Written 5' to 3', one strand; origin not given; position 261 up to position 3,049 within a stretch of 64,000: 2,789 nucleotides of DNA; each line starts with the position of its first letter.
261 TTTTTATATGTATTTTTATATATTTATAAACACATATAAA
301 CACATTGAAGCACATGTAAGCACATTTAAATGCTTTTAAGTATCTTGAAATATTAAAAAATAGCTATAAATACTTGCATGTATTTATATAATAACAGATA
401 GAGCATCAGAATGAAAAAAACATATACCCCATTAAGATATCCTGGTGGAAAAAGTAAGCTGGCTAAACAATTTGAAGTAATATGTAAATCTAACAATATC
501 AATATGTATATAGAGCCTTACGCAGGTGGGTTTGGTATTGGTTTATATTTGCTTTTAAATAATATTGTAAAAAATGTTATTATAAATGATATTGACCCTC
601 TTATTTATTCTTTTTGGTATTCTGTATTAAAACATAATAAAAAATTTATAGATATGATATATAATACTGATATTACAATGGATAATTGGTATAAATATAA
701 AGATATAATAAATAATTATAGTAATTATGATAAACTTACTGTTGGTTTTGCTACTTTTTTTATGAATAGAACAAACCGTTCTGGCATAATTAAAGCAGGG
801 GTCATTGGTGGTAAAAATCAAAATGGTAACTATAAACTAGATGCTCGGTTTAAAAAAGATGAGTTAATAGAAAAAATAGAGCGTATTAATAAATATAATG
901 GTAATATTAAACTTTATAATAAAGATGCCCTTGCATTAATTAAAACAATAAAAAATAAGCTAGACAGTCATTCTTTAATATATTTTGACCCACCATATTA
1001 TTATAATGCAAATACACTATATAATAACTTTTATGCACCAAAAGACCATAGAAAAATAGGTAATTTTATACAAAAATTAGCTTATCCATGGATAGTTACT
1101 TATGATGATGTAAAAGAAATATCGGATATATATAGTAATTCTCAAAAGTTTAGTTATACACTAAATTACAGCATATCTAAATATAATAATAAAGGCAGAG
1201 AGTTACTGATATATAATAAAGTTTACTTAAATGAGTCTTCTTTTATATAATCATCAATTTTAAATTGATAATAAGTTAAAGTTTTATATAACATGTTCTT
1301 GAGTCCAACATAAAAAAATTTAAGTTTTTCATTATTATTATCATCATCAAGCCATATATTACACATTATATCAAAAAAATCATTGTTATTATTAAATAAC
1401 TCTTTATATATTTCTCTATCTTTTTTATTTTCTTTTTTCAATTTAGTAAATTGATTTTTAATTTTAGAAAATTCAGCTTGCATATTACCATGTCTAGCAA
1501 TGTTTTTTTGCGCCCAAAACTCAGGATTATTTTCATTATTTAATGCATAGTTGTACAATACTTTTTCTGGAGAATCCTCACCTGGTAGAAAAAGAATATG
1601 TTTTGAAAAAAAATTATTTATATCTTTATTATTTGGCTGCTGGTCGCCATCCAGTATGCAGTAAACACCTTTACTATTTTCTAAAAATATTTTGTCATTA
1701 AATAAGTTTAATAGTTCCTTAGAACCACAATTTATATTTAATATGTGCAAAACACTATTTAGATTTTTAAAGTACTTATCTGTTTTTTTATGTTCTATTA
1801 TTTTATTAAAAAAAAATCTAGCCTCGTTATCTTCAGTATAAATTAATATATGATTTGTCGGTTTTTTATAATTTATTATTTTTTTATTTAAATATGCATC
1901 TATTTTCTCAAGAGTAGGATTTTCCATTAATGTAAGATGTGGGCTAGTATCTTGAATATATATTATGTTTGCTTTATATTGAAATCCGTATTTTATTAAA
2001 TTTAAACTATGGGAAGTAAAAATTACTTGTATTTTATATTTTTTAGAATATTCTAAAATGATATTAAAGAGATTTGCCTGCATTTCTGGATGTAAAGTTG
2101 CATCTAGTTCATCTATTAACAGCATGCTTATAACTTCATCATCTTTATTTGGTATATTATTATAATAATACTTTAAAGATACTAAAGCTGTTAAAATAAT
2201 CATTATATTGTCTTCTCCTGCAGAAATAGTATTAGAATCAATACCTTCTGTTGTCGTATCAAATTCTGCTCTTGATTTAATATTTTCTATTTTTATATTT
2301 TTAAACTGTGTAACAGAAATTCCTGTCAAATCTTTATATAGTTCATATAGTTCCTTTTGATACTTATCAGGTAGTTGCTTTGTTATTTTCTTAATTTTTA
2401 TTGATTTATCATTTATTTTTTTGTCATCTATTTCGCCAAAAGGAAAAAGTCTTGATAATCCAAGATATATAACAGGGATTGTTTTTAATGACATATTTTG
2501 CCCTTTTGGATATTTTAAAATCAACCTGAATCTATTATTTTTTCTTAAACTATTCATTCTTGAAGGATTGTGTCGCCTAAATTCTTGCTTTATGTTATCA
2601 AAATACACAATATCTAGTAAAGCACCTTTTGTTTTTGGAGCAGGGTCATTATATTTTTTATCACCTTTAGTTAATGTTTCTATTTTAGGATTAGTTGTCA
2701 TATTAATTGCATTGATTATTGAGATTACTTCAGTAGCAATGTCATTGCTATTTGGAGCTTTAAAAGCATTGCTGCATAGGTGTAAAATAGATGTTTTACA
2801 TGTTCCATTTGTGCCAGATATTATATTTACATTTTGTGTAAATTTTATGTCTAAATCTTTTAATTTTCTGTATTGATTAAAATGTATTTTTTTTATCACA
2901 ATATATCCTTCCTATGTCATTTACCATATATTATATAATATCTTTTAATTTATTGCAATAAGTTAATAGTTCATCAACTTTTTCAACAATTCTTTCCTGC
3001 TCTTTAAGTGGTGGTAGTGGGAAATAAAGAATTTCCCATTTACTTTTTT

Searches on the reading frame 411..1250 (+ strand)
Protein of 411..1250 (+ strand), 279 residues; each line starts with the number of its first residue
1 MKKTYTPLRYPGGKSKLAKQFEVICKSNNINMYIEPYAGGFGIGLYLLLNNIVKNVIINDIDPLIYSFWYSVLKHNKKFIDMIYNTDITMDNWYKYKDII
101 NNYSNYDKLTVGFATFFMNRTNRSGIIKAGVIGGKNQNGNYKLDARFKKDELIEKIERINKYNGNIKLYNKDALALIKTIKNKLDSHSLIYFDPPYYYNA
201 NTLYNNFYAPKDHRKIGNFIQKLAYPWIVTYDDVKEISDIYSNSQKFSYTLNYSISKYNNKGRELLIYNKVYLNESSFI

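Call 70: search_protein_families(library=pfam, proteins=[window:411-1250:+], max_evalue=0.001)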
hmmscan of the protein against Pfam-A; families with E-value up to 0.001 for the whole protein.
window:411-1250:+ (279 aa): 1 family
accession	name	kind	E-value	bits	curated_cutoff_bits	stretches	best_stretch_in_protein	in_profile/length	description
PF02086.21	MethyltransfD12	-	9.8e-17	61.9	22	1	10-245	1-242/253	D12 class N6 adenine-specific DNA methyltransferase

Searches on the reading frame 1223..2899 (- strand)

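Call 70: search_protein_families(library=pfam, proteins=[window:1223-2899:-], max_evalue=0.001)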
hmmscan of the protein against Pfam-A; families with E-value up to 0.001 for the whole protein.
window:1223-2899:- (558 aa): 4 families
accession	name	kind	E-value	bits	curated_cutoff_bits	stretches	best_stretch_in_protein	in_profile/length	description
PF13175.12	AAA_15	-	1.1e-12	48.8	32.1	2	159-302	243-374/374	AAA ATPase domain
PF13304.12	AAA_21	-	1.5e-10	42.1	27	1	246-302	259-303/304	AAA domain, putative AbiEii toxin, Type IV TA system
PF02463.25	SMC_N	-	2e-07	31.1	40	0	1-39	1-41/220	RecF/RecN/SMC N terminal domain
PF13476.12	AAA_23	-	5.1e-05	24.4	27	1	4-202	1-177/201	AAA domain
